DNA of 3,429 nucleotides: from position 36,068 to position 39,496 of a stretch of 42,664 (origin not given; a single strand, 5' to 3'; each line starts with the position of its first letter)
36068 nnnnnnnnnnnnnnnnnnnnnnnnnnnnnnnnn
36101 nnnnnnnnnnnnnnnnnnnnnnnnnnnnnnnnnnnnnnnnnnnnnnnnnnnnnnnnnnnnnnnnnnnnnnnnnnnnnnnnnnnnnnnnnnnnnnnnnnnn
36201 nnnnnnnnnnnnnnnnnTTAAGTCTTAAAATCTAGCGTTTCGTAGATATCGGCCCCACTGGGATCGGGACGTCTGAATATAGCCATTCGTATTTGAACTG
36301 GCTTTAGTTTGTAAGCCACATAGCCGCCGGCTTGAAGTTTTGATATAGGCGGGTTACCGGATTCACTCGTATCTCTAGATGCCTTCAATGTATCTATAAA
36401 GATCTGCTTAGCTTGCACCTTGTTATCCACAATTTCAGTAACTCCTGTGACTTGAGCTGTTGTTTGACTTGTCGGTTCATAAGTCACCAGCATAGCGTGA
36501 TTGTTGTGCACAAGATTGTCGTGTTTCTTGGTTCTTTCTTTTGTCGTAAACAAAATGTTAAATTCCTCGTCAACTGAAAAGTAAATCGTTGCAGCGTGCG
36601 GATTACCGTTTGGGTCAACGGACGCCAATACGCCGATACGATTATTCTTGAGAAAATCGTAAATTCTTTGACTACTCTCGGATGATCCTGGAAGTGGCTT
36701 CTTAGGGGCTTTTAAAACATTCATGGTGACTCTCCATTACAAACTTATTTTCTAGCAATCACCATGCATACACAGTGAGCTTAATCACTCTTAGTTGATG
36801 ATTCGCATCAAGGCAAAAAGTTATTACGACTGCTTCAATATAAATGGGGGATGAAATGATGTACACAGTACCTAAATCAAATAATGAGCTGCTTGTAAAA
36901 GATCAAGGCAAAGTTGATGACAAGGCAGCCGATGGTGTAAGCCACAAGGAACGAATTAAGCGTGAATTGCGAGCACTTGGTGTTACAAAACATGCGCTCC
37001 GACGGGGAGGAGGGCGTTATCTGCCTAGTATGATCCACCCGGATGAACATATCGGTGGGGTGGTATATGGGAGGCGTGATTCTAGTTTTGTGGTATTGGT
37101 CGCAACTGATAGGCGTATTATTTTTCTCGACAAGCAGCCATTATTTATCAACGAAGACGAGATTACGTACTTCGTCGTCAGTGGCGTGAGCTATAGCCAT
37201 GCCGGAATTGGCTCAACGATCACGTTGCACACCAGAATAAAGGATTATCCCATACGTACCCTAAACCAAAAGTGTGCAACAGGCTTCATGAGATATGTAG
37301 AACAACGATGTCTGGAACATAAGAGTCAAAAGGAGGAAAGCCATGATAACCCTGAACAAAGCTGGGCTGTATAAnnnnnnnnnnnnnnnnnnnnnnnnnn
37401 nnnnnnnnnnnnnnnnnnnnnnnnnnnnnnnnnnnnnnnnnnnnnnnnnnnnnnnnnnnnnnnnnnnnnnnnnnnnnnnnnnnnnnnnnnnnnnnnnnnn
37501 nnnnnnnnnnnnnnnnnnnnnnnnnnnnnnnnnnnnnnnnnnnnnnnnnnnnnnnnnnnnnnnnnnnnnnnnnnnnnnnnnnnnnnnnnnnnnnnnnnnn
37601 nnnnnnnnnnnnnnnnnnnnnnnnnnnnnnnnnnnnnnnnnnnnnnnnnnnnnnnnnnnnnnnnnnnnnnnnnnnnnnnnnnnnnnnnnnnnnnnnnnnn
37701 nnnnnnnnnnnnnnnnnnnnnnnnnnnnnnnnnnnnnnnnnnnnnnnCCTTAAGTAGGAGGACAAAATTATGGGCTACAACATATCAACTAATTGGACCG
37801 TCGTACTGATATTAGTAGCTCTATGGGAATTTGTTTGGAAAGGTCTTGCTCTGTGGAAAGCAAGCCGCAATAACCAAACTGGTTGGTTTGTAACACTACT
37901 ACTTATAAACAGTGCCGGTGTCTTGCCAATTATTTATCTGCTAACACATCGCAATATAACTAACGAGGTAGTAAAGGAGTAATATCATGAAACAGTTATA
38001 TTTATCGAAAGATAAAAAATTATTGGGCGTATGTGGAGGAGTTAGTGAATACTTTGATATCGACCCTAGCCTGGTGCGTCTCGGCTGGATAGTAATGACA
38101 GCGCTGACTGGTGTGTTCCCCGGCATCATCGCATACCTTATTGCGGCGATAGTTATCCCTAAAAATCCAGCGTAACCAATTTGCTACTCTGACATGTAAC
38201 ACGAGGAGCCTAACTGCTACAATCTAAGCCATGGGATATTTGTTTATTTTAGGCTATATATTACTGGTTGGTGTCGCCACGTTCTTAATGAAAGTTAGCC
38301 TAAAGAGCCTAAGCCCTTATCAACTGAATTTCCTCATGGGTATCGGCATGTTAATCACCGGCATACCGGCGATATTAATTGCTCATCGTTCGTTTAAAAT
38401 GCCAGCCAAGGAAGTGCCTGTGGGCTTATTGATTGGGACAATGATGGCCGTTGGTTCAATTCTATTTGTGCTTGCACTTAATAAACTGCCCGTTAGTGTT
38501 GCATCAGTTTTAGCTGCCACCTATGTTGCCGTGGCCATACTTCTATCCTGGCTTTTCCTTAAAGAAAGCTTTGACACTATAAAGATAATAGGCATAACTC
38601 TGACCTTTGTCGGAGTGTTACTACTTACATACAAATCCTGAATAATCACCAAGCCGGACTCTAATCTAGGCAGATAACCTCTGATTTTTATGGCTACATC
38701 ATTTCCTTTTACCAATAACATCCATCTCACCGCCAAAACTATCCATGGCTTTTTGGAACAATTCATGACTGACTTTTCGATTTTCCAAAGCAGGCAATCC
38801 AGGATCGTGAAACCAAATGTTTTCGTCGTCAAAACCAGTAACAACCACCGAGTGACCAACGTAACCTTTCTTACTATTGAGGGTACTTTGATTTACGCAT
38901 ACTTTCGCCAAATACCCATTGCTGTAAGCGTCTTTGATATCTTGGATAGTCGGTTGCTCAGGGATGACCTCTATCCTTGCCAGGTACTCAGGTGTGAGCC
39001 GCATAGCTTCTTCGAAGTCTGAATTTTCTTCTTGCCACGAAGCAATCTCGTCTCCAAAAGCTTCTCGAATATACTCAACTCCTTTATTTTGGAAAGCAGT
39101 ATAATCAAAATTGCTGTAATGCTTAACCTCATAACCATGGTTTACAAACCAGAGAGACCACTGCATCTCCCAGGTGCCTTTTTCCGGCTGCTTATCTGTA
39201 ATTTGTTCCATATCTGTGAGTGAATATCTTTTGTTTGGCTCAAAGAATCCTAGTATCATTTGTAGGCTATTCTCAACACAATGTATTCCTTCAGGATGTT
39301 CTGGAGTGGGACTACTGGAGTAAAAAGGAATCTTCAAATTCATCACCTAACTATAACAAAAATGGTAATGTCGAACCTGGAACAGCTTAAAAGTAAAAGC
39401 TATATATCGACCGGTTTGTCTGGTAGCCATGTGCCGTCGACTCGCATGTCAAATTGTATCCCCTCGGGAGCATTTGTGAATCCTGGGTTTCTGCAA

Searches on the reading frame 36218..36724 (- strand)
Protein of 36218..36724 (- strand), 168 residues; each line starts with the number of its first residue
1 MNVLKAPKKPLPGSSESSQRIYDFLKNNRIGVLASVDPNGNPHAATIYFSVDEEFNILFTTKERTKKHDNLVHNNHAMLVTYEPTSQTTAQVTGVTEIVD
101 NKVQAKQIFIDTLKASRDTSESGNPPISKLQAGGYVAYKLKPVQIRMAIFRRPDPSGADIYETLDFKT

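Call 83: search_protein_families(library=pfam, proteins=[window:36218-36724:-], max_evalue=0.0001)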
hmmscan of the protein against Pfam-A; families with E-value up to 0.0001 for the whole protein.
window:36218-36724:- (168 aa): 3 families
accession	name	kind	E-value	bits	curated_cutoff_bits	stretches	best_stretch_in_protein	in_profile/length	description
PF01243.27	PNPOx_N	-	7.6e-13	49.3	28.1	1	20-112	4-88/120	Pyridoxamine 5'-phosphate oxidase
PF12900.13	Pyridox_ox_2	-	8.3e-07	29.5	27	1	18-144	2-137/140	Pyridoxamine 5'-phosphate oxidase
PF16242.11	Pyrid_ox_like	-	4.8e-06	26.6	28.8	1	17-115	2-101/149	Pyridoxamine 5'-phosphate oxidase like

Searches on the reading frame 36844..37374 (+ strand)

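Call 83: search_protein_families(library=pfam, proteins=[window:36844-37374:+], max_evalue=0.0001)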
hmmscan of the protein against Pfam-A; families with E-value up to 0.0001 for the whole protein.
window:36844-37374:+ (176 aa): 1 family
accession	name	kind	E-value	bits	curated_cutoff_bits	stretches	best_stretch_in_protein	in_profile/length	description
PF14470.12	bPH_3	-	6.6e-10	39.8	23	1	65-153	2-94/95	Bacterial PH domain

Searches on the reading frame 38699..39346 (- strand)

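Call 83: search_protein_families(library=pfam, proteins=[window:38699-39346:-], max_evalue=0.0001)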
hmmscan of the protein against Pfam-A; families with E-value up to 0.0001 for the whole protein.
window:38699-39346:- (215 aa): 3 families
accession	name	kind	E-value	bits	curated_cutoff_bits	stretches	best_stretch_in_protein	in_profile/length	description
PF13529.12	Peptidase_C39_2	-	1.4e-06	29.4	24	0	157-182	115-142/143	Peptidase_C39 like family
PF09778.15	Guanylate_cyc_2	-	2.4e-06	27.5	28.1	1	148-211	146-210/212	Guanylylate cyclase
PF11814.14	DUF3335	-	7.3e-05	22.8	25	1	124-188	109-171/206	Peptidase_C39 like family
